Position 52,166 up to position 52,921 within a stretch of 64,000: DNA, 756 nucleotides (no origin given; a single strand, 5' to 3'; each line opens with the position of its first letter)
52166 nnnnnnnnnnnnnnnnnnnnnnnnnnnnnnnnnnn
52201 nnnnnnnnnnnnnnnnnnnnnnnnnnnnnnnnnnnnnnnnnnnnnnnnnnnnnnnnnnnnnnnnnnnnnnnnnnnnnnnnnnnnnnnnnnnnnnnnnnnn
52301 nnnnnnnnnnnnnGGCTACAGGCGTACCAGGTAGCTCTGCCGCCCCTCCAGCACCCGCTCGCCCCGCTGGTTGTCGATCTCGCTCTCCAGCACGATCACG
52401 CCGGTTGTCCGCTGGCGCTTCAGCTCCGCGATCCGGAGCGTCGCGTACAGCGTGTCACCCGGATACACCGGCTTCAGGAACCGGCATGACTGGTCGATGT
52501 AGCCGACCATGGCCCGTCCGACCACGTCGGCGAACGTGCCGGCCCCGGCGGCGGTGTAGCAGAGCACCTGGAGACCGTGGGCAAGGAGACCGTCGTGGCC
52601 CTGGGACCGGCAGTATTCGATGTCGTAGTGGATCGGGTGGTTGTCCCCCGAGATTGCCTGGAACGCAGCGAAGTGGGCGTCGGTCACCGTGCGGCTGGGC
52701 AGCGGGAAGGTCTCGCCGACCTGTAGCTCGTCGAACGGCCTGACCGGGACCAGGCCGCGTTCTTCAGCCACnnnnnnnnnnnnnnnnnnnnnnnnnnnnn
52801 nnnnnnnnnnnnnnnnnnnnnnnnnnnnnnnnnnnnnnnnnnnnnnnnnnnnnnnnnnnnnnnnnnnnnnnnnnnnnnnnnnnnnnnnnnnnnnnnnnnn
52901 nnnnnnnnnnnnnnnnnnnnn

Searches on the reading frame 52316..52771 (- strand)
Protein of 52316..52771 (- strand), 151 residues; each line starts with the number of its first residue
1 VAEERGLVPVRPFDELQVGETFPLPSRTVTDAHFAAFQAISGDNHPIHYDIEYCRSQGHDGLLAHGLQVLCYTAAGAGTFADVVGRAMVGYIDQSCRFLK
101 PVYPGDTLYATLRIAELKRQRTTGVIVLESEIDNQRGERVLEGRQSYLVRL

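Call 25: search_protein_families(library=pfam, proteins=[window:52316-52771:-], max_evalue=0.00001)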
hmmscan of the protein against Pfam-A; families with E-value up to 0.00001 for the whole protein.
window:52316-52771:- (151 aa): 3 families
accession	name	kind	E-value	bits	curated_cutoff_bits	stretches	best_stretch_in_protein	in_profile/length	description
PF01575.25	MaoC_dehydratas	-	8.1e-16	58.2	27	1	18-123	6-110/123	MaoC like domain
PF13452.11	FAS1_DH_region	-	2.4e-11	44.3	22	1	18-142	3-131/132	FAS1-like, dehydratase domain region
PF03061.28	4HBT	-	9.1e-06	26.3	20.6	0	85-131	26-73/79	Thioesterase superfamily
